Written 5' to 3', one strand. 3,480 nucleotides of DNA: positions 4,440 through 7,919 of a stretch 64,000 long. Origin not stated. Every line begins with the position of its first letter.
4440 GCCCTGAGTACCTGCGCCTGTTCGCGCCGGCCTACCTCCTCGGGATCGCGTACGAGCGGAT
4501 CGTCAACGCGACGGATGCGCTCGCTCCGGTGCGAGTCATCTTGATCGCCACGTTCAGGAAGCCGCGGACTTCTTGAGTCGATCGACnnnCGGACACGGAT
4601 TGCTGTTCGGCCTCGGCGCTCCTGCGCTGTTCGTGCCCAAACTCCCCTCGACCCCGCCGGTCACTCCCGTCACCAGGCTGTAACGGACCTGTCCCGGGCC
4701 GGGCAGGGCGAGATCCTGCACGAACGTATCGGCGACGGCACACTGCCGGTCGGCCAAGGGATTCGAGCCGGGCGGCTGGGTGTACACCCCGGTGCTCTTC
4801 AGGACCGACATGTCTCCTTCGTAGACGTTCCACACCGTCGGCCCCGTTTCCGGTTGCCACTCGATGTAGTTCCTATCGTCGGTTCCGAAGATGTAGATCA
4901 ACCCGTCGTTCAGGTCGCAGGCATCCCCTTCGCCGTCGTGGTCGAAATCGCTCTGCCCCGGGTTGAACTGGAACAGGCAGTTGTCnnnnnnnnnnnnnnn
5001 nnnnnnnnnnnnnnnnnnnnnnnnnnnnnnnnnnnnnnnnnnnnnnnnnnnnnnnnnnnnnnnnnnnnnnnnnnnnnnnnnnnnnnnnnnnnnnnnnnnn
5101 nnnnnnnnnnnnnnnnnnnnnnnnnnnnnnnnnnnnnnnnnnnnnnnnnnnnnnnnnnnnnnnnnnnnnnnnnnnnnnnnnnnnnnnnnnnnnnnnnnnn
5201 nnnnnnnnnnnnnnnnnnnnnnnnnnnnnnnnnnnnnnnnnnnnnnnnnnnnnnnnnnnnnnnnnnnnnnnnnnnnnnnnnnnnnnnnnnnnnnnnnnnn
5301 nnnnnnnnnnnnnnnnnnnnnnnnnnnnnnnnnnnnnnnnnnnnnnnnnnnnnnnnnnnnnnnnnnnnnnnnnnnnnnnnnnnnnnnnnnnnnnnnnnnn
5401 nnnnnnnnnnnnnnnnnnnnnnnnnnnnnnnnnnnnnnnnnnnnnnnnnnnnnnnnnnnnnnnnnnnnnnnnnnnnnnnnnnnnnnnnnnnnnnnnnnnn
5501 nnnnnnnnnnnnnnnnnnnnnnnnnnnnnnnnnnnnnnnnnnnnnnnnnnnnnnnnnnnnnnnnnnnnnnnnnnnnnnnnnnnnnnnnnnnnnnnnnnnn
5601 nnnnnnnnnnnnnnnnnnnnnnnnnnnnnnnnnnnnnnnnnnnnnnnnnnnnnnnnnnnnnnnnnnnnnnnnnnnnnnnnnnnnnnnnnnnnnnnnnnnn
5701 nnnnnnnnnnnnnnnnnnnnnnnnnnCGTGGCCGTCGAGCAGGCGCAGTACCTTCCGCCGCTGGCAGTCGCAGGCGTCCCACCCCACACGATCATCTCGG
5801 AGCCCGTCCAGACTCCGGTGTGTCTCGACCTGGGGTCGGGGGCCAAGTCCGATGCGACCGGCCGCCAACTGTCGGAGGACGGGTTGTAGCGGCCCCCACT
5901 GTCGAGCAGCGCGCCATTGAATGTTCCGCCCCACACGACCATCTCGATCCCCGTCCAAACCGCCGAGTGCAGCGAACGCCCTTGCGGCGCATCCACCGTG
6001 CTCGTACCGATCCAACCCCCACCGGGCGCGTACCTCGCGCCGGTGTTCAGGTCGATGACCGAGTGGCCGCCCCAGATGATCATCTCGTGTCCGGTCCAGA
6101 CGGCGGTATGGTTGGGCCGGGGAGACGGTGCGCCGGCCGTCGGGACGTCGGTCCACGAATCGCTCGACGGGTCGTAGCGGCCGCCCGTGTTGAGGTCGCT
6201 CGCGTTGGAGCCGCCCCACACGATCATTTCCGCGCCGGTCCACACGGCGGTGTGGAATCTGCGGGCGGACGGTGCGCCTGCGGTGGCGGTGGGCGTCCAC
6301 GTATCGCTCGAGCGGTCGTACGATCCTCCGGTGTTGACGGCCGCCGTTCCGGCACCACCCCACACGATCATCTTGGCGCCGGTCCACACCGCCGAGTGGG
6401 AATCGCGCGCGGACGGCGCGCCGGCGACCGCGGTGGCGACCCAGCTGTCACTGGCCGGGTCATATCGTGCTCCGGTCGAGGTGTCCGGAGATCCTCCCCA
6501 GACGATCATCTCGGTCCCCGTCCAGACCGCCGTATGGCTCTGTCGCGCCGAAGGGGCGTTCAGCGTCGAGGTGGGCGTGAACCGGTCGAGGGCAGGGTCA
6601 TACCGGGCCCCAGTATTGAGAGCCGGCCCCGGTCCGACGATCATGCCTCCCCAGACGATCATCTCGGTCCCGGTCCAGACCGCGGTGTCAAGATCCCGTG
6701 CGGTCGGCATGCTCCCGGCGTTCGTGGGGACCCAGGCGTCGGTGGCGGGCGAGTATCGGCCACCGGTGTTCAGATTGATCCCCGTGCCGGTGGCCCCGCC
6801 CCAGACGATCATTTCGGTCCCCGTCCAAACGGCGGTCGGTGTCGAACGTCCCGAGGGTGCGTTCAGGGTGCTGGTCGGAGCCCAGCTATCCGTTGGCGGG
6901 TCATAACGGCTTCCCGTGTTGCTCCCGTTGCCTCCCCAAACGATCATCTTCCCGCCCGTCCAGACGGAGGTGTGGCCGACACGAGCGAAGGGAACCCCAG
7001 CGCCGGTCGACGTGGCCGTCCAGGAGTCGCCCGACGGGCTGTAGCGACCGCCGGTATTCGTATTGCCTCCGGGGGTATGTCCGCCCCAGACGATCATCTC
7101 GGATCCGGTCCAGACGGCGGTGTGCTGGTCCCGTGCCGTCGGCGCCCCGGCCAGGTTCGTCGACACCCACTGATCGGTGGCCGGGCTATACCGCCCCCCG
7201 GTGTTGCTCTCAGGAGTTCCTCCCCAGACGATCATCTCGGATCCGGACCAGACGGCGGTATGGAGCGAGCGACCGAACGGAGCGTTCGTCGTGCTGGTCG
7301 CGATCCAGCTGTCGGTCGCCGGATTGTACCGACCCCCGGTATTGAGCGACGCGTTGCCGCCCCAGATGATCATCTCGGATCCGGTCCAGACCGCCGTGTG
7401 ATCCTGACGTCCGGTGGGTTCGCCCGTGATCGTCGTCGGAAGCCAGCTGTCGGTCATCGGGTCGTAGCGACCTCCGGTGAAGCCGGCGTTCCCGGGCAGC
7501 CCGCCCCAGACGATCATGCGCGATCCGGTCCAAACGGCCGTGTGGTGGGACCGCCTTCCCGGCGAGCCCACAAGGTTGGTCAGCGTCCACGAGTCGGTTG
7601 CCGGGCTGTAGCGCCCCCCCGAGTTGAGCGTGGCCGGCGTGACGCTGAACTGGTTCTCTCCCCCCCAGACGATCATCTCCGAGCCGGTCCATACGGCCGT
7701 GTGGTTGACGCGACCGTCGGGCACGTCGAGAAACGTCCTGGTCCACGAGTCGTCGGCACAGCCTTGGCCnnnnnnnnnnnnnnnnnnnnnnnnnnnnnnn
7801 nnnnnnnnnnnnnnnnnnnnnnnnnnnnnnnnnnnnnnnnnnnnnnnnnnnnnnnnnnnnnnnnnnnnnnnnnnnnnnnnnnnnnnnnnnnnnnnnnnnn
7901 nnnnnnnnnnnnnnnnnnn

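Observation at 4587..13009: Tandem pair of ~1400-aa secreted mosaic proteins combining an unassigned N-domain, 14 Kelch blades, MopE-like Cys modules, TSP3-type Ca-binding repeats and an unassigned C-module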

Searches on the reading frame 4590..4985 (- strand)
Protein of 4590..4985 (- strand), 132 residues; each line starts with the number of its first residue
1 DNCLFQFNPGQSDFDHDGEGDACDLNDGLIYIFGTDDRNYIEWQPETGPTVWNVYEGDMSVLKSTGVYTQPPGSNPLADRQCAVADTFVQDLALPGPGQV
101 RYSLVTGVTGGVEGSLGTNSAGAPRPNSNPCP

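Call 10: search_solved_structures(query=window:4590-4985:-, max_evalue=10)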
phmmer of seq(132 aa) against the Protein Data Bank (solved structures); distinct sequences matched with E-value up to 10: 4.
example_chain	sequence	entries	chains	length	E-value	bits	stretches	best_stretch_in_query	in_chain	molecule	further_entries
2rhp_A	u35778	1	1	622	1.9e-13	53.9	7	1-26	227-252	Thrombospondin-2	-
1yo8_A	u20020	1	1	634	2.3e-13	53.7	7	1-26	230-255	thrombospondin-2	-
3fby_A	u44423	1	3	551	6.9e-11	45.7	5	1-26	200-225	Cartilage oligomeric matrix protein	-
1ux6_A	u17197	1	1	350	0.0011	22.3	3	1-27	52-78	THROMBOSPONDIN-1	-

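Call 12: find_homologous_proteins(query=window:4590-4928:-, max_evalue=0.001)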
Query seq(113 aa) (113 aa): 44 proteins with E <= 0.001 among 47 candidates.
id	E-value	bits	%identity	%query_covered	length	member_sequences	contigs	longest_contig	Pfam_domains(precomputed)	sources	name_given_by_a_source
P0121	3.5e-57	210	80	100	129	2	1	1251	-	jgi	-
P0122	5.6e-52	193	73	99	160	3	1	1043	PF11617.14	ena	-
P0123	6.1e-50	187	77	92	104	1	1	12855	-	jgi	jgi:hypothetical protein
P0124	2.0e-48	182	72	100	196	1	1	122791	PF02412.24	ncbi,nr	ncbi:MAG TPA: thrombospondin type 3 repeat-containing protein [Candidatus Polarisedimenticolaceae ba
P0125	3.4e-46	174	67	100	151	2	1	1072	PF02412.24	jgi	jgi:hypothetical protein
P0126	8.3e-46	173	65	100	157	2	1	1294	-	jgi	jgi:hypothetical protein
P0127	1.8e-45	172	68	100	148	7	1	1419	-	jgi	jgi:hypothetical protein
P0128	3.9e-45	171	65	100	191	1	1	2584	-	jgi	jgi:hypothetical protein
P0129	7.1e-43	164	65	100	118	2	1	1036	-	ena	-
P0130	9.0e-43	163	71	88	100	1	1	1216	-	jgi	jgi:hypothetical protein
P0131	1.5e-42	163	70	91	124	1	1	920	-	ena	-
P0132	1.6e-42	163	67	97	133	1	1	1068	-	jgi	jgi:hypothetical protein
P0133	2.0e-42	162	66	100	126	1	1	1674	-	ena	-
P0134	2.4e-42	162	65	100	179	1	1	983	-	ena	-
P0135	5.4e-42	161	62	100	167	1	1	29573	-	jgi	jgi:hypothetical protein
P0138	7.0e-40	154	64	100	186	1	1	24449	PF02412.24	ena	-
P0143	3.7e-36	142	59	100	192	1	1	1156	PF02412.24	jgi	jgi:hypothetical protein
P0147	5.5e-34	135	58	100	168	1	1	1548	PF02412.24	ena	-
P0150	5.5e-30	122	58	100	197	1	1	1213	PF02412.24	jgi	jgi:hypothetical protein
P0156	2.8e-21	94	68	56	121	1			PF02412.24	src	-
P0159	7.2e-19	86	63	62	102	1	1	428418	PF02412.24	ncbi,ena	-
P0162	3.9e-13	68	43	81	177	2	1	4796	PF02412.24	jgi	jgi:hypothetical protein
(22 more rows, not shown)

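Call 20: search_protein_families(library=pfam, proteins=[window:4590-4928:-], max_evalue=10)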
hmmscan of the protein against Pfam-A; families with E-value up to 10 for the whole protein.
window:4590-4928:- (113 aa): 0 families

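Call 28: predict_structure(alignment_id=A2)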
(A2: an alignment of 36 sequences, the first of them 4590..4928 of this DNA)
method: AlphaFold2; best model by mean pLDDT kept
length: 113 residues; sequences in the alignment: 36
mean_pLDDT: 84.9   pTM: 0.77
mean pLDDT of the five models: 84.9, 82.8, 82.7, 82.7, 80.8
residues with pLDDT >= 90: 71; 70-90: 24; 50-70: 7; < 50: 11
segments of 3 or more residues with pLDDT < 50: 1-5, 12-16
pLDDT, mean of each block of 10 residues (from residue 1): 47 55 90 95 93 95 95 89 93 90 89 91
secondary structure, 60 per line:
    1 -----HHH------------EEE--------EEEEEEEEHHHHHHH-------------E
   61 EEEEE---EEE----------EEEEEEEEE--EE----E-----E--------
elements in order: E21-23 E32-39 H40-46 E60-65 E69-71 E82-90

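Call 59: search_protein_representatives(alignment_id=A3)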
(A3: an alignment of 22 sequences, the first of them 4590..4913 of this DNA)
Query: 22 sequences, 143 profile positions. Proteins with E-value up to 0.001 (for the whole library): 29123; up to 1e-10: 10348; up to 1e-30: 1704. The best 150 are listed.
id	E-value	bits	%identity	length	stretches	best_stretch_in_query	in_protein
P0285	1.9e-134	459.0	-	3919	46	2-39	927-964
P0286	1.6e-133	456.0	-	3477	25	2-40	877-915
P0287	6.5e-131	447.6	-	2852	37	2-40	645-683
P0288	5.0e-116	399.3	-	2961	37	1-39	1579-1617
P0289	3.0e-114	393.5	-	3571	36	2-38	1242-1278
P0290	9.3e-112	385.5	-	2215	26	2-143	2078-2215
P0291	4.2e-107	370.4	-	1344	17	2-142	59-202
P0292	1.3e-105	365.5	-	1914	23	2-57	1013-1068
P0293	6.0e-104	360.1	-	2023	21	2-143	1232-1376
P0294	7.5e-102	353.4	-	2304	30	4-143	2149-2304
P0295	1.1e-101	352.9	-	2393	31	2-38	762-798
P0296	2.2e-101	351.9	-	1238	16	1-142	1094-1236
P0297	3.0e-100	348.2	-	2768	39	2-37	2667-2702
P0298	6.0e-96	334.2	-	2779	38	2-39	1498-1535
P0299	2.0e-93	326.0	-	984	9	2-143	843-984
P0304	2.9e-88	309.3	-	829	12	2-143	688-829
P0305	1.1e-85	300.9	-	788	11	2-143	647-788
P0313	2.8e-83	293.1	-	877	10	2-143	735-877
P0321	7.6e-78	275.5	-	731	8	2-142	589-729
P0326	4.1e-77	273.1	-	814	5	2-143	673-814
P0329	4.8e-76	269.7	-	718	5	2-143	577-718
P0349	5.3e-73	259.8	-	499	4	2-143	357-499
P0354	2.2e-71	254.6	-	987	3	2-143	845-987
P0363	1.4e-70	252.0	-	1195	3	2-143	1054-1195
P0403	9.8e-67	239.5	-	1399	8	2-143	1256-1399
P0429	8.0e-65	233.3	-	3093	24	2-143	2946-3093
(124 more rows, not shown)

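Call 60: search_protein_families(library=pfam, proteins=[P0299, P0304, P0305, P0313, P0321, P0326, P0329, P0349, P0354, P0363], max_evalue=0.00001)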
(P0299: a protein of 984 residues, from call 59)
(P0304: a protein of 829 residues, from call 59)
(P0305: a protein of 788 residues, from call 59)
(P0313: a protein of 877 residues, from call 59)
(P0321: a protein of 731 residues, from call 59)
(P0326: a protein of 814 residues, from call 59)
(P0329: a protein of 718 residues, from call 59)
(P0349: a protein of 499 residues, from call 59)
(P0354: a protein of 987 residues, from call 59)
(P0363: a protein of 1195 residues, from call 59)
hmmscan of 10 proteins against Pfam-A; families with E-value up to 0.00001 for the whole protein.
P0299 (984 aa): 3 families
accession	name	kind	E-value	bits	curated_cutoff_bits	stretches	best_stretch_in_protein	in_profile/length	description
PF02412.23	TSP_3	-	3.5e-33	113.4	25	1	161-182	15-36/36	Thrombospondin type 3 repeat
PF13385.13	Laminin_G_3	-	3.6e-25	89.3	27.6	1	513-664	1-150/151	Concanavalin A-like lectin/glucanases superfamily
PF11617.13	Cu-binding_MopE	-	4.1e-14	52.9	27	1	274-303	1-30/30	Putative metal-binding motif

P0304 (829 aa): 1 family
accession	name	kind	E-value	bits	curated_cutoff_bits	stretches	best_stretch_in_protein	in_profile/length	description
PF02412.23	TSP_3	-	5.7e-55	183.1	25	4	555-597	1-36/36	Thrombospondin type 3 repeat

P0305 (788 aa): 1 family
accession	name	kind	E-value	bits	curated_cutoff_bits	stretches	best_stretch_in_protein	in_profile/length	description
PF02412.23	TSP_3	-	5.3e-21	74.5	25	0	419-463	2-36/36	Thrombospondin type 3 repeat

P0313 (877 aa): 1 family
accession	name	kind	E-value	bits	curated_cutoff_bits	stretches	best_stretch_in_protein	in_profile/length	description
PF02412.23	TSP_3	-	1.7e-27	95.2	25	0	507-552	1-36/36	Thrombospondin type 3 repeat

P0321 (731 aa): 1 family
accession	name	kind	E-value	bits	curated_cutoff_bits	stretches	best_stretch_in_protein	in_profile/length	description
PF02412.23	TSP_3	-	7.7e-12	45.1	25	0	473-518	1-36/36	Thrombospondin type 3 repeat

P0326 (814 aa): 3 families
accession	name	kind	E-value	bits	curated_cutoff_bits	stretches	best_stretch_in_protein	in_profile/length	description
PF13385.13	Laminin_G_3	-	2e-26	93.4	27.6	1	315-482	1-151/151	Concanavalin A-like lectin/glucanases superfamily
PF02412.23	TSP_3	-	1e-24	86.4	25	1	603-648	1-36/36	Thrombospondin type 3 repeat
PF01436.27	NHL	-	6.2e-07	29.6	20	0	135-155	7-27/28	NHL repeat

P0329 (718 aa): 7 families
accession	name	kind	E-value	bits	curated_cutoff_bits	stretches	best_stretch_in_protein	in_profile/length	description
PF24681.1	Kelch_KLHDC2_KLHL20_DRC7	-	2.4e-25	89.6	50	3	231-351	13-132/221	KLHDC2/KLHL20/DRC7 Kelch-repeats domain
PF13415.12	Kelch_3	-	7.4e-25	87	22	0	126-172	2-48/48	Galactose oxidase, central domain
PF13418.12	Kelch_4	-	7e-18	64.8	21.6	0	124-148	11-35/49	Galactose oxidase, central domain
PF11617.13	Cu-binding_MopE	-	1.9e-14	54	27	1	450-479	1-30/30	Putative metal-binding motif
PF24981.1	Beta-prop_ATRN-LZTR1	-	8.3e-12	45.4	50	0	60-185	39-169/289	Attractin/LZTR1 beta-propeller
PF07646.21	Kelch_2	-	1.9e-08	34.3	21.3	0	272-306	6-40/48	Kelch motif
PF13964.12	Kelch_6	-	2.5e-08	34.1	25.3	0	123-153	9-39/50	Kelch motif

P0349 (499 aa): 4 families
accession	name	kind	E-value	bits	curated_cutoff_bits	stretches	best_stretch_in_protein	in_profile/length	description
PF24681.1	Kelch_KLHDC2_KLHL20_DRC7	-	4.5e-20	72.4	50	1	6-158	62-221/221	KLHDC2/KLHL20/DRC7 Kelch-repeats domain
PF11617.13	Cu-binding_MopE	-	1.1e-17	64.4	27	2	253-282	1-30/30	Putative metal-binding motif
PF01344.31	Kelch_1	-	7.1e-10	38.7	20.1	0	91-134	1-44/46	Kelch motif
PF24981.1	Beta-prop_ATRN-LZTR1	-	1.9e-08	34.3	50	1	24-158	128-279/289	Attractin/LZTR1 beta-propeller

P0354 (987 aa): 5 families
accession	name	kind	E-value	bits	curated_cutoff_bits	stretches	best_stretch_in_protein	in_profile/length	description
PF24681.1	Kelch_KLHDC2_KLHL20_DRC7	-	7.2e-42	143.6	50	3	296-466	37-212/221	KLHDC2/KLHL20/DRC7 Kelch-repeats domain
PF24981.1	Beta-prop_ATRN-LZTR1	-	3.3e-30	105.8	50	1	338-579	19-283/289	Attractin/LZTR1 beta-propeller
PF11617.13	Cu-binding_MopE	-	3.8e-26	91.4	27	2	675-704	1-30/30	Putative metal-binding motif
PF13415.12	Kelch_3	-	1.2e-10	41.7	22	0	584-611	22-46/48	Galactose oxidase, central domain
PF13854.13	Kelch_HCF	-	6.1e-07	29.4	113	0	549-623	9-85/345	Host cell factor, Kelch-repeats domain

P0363 (1195 aa): 9 families
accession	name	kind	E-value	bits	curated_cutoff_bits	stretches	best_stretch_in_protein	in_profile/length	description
PF24681.1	Kelch_KLHDC2_KLHL20_DRC7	-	4.6e-45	154.1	50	2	309-487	37-221/221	KLHDC2/KLHL20/DRC7 Kelch-repeats domain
PF13385.13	Laminin_G_3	-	1.1e-28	100.7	27.6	1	765-917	1-150/151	Concanavalin A-like lectin/glucanases superfamily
PF24981.1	Beta-prop_ATRN-LZTR1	-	8.7e-28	97.8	50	2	349-542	18-224/289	Attractin/LZTR1 beta-propeller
PF11617.13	Cu-binding_MopE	-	7.1e-18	65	27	2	684-713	1-30/30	Putative metal-binding motif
PF13415.12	Kelch_3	-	1.2e-10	41.8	22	0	332-376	2-46/48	Galactose oxidase, central domain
PF13854.13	Kelch_HCF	-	2.1e-10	40.8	113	0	365-440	13-87/345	Host cell factor, Kelch-repeats domain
PF07646.21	Kelch_2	-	3.5e-10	39.8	21.3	0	369-411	1-45/48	Kelch motif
PF01344.31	Kelch_1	-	5.1e-08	32.7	20.1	0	369-409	1-41/46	Kelch motif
PF13964.12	Kelch_6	-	5.3e-06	26.7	25.3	0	335-363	15-45/50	Kelch motif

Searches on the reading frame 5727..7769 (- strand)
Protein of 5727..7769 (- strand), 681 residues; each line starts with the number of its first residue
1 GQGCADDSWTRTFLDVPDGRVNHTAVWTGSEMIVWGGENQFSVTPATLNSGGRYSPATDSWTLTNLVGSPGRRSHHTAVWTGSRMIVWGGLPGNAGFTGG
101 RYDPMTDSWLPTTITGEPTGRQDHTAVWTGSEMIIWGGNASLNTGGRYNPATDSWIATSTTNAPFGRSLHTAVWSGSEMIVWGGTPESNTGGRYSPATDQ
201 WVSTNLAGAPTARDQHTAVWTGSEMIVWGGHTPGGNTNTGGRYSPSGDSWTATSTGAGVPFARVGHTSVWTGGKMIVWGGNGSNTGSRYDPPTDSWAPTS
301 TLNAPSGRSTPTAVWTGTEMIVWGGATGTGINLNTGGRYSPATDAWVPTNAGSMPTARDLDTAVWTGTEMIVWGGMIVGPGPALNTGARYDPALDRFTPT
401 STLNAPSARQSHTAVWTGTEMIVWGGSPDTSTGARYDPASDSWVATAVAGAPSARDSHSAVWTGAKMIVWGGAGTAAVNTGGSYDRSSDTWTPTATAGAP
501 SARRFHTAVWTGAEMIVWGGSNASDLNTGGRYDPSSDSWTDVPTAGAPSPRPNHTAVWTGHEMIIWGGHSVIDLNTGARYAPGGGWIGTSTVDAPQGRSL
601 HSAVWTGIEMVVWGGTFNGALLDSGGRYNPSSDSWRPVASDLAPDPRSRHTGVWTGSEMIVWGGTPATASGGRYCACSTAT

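Call 64: search_solved_structures(query=window:5727-7769:-, max_evalue=0.00001)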
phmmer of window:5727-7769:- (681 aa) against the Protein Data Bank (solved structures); distinct sequences matched with E-value up to 0.00001: 34.
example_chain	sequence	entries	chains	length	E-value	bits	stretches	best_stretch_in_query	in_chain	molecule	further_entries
9d1i_A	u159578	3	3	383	2.6e-18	69.1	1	405-570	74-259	Kelch domain-containing protein 3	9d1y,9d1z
9mey_B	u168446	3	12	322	2.3e-15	59.3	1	436-620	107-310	Leucine-zipper-like transcriptional regulator 1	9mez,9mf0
9tsn_A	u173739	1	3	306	3e-14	55.6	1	426-596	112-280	Kelch protein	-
6n3h_A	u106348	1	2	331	5.9e-14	54.6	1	176-348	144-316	Influenza virus NS1A-binding protein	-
5yy8_A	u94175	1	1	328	6.1e-14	54.6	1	176-348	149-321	Influenza virus NS1A-binding protein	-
6gy5_A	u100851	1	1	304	3.6e-12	48.7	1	221-492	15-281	Kelch-like protein 20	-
5yq4_A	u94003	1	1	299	4e-12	48.6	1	221-492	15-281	Kelch-like protein 20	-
8cia_B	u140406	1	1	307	6.5e-12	47.9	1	221-492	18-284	Kelch like family member 20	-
8cia_E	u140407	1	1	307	6.9e-12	47.8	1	221-492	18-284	Kelch like family member 20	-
8cia_A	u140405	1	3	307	6.9e-12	47.8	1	220-492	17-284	Kelch-like protein 20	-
6hrl_A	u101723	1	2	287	2.8e-11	45.8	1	434-640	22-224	Kelch-like protein 17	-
5gqt_A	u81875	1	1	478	1.3e-10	43.6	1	417-593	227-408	Nitrile-specifier protein 1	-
6do3_A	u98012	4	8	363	5.4e-09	38.2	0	138-282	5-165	Kelch domain-containing protein 2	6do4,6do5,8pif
8sge_A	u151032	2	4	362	7.7e-09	37.7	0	138-282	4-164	Kelch domain-containing protein 2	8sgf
8ebn_A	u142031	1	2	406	1e-08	37.3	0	138-282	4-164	Kelch domain-containing protein 2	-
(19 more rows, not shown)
